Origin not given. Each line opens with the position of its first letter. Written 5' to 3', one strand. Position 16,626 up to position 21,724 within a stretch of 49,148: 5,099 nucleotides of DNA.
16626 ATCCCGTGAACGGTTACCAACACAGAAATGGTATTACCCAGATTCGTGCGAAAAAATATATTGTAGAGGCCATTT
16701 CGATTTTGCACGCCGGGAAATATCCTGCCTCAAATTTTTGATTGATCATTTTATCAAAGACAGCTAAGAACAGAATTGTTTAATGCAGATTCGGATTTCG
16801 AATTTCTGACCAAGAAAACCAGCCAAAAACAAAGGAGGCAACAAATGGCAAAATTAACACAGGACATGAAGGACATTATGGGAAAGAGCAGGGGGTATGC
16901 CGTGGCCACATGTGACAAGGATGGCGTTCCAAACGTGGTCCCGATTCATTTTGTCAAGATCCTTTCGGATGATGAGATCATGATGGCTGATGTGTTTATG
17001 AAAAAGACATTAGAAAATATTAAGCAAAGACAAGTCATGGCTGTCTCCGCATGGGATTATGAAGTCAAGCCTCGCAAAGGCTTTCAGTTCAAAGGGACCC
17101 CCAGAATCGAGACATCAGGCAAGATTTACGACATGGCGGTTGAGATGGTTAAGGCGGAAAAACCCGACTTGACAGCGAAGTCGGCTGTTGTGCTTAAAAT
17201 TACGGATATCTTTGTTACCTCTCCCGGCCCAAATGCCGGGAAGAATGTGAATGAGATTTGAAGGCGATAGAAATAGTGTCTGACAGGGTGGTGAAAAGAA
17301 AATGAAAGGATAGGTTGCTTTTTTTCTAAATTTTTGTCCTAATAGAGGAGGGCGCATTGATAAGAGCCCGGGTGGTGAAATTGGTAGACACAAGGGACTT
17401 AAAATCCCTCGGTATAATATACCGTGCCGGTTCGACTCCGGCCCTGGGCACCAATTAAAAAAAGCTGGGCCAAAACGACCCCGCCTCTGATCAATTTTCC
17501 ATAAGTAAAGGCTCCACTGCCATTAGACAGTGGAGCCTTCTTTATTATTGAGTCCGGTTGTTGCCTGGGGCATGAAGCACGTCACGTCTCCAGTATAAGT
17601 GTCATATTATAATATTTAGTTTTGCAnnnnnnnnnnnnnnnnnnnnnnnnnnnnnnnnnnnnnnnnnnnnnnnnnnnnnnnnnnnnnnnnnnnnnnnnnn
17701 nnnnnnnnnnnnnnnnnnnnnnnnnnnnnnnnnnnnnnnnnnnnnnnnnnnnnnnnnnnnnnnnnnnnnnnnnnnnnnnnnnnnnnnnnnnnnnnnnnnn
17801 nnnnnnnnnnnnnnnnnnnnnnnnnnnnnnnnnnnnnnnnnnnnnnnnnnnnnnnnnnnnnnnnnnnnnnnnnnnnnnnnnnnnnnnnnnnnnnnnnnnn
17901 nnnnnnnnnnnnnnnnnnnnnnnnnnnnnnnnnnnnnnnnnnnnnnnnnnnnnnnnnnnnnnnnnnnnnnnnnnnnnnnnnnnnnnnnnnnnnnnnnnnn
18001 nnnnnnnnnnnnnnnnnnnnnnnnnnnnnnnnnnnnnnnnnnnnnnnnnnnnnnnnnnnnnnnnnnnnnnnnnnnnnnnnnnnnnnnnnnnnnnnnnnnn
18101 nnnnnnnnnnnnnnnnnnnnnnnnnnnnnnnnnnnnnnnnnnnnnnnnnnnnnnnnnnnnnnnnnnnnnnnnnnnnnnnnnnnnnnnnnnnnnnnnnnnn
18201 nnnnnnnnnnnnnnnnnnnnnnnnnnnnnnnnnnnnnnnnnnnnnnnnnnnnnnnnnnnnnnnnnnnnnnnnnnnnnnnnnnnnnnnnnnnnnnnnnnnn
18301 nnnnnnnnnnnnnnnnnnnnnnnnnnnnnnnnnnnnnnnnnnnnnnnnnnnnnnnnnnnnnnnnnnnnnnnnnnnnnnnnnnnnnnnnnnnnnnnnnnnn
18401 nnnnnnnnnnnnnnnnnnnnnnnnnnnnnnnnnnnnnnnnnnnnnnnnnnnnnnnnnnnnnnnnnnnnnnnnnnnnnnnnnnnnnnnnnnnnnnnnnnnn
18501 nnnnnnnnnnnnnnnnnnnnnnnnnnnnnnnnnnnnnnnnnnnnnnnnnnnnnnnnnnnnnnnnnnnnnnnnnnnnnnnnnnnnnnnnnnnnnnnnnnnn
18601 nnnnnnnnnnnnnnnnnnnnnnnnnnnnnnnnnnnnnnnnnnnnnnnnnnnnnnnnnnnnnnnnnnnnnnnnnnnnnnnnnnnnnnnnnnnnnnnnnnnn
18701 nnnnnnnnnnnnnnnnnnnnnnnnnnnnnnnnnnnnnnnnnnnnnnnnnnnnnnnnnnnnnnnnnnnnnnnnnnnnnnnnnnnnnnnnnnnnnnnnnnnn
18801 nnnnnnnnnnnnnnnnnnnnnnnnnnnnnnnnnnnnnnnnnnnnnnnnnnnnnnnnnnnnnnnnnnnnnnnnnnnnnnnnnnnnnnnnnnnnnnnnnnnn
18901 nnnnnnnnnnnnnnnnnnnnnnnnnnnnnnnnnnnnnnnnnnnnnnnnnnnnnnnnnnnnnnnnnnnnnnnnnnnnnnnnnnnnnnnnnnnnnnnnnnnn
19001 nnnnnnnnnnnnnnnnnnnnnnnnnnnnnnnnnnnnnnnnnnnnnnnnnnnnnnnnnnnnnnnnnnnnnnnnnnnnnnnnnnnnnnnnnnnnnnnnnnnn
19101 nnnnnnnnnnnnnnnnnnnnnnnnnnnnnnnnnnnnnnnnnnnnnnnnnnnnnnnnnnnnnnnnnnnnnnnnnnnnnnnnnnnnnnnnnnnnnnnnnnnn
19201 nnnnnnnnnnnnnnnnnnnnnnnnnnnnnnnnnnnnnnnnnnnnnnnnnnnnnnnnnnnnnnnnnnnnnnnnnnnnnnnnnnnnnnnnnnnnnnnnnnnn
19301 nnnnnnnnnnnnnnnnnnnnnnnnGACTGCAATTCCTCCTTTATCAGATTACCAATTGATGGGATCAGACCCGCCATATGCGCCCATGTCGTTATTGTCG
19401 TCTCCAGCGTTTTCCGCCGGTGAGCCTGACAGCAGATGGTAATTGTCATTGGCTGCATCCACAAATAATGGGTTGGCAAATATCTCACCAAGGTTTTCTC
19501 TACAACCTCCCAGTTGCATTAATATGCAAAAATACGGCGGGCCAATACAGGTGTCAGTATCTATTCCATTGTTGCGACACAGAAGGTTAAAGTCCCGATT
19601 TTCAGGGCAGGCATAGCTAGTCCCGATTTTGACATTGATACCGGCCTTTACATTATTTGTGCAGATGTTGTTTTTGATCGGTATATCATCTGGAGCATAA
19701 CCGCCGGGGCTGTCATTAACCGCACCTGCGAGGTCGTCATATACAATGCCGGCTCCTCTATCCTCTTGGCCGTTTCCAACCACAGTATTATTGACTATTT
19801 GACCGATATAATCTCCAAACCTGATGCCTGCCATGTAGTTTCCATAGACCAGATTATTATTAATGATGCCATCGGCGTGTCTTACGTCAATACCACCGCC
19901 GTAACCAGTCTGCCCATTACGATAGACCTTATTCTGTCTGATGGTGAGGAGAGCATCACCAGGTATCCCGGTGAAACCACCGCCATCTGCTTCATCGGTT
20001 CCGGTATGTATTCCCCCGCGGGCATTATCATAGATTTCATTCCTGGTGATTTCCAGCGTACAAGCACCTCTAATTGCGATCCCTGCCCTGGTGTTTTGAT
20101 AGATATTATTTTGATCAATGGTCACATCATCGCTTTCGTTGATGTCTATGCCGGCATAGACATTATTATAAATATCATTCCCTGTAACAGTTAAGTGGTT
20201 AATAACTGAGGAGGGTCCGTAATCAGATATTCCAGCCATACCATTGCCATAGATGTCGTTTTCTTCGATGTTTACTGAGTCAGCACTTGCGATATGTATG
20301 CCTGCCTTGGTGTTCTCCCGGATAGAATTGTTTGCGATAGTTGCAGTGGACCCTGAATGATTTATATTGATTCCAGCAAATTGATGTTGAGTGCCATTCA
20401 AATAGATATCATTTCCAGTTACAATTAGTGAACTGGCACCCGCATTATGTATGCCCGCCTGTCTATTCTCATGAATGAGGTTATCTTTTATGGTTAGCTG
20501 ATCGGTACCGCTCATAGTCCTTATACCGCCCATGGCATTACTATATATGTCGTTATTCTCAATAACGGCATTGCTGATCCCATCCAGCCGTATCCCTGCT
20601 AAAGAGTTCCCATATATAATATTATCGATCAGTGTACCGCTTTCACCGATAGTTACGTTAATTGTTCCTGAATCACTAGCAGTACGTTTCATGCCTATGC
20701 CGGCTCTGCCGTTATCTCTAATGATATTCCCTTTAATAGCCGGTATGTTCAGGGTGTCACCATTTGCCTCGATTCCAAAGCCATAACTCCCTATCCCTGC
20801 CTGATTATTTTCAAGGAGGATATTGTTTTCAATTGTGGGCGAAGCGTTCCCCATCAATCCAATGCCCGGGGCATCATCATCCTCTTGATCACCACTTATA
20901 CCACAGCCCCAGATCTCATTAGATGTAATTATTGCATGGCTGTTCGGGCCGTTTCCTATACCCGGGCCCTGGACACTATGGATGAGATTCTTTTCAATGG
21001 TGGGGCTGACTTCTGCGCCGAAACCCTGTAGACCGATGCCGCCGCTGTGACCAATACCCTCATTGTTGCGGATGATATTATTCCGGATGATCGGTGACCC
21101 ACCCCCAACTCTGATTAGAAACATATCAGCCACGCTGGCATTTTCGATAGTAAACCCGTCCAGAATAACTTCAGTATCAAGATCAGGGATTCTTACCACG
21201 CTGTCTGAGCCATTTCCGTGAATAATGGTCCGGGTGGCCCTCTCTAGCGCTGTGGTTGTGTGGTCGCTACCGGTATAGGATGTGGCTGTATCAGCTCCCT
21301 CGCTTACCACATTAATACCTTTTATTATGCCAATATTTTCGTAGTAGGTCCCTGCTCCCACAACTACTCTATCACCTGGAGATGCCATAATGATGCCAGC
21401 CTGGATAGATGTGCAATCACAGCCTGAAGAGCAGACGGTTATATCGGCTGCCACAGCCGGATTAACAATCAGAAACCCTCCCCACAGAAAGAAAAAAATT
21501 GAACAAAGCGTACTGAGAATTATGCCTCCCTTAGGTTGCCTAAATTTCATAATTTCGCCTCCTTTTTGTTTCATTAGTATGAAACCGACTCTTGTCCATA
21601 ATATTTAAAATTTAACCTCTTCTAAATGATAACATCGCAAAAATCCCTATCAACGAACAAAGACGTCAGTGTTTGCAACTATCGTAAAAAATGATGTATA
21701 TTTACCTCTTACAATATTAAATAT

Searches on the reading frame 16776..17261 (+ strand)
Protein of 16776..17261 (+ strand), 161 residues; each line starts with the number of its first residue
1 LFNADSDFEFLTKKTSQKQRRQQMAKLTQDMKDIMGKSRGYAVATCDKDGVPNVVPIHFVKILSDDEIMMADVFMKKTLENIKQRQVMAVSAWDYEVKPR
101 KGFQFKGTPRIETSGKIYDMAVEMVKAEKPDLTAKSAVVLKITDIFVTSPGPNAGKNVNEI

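Call 7: search_protein_families(library=pfam, proteins=[window:16776-17261:+])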
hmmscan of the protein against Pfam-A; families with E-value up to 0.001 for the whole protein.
window:16776-17261:+ (161 aa): 1 family
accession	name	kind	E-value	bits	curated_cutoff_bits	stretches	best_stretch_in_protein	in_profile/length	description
PF01243.27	PNPOx_N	-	3e-12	47.4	28.1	1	28-146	2-117/120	Pyridoxamine 5'-phosphate oxidase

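Call 8: search_protein_families(library=ncbifam, proteins=[window:16776-17261:+])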
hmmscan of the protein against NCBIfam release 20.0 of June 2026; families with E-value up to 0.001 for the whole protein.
window:16776-17261:+ (161 aa): 2 families
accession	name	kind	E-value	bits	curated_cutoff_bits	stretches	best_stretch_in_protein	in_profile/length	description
TIGR04025.1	PPOX_FMN_DR2398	subfamily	0.00071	18.8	170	0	9-73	4-72/197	MSMEG_1061 family FMN-dependent PPOX-type flavoprotein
TIGR04110.1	heme_HutZ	equivalog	0.00082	19.1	225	1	18-129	3-117/168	heme utilization protein HutZ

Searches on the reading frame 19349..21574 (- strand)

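Call 7: search_protein_families(library=pfam, proteins=[window:19349-21574:-])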
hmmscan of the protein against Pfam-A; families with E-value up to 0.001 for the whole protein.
window:19349-21574:- (741 aa): 2 families
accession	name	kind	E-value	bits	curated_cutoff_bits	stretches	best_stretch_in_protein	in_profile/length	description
PF13229.12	Beta_helix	-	1.9e-58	197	25.9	4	310-456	7-149/158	Right handed beta helix region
PF05048.19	NosD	-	6.1e-22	78.5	23.6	2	400-528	39-155/212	Periplasmic copper-binding protein (NosD)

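Call 8: search_protein_families(library=ncbifam, proteins=[window:19349-21574:-])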
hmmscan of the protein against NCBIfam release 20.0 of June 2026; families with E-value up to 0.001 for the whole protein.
window:19349-21574:- (741 aa): 2 families
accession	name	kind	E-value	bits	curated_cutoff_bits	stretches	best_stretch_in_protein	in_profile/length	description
TIGR03804.1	para_beta_helix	repeat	6.7e-14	51.3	19.45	0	462-496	11-44/44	parallel beta-helix repeat protein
TIGR04247.1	NosD_copper_fam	subfamily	6.3e-10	38.2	300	1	324-520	74-265/377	nitrous oxide reductase family maturation protein NosD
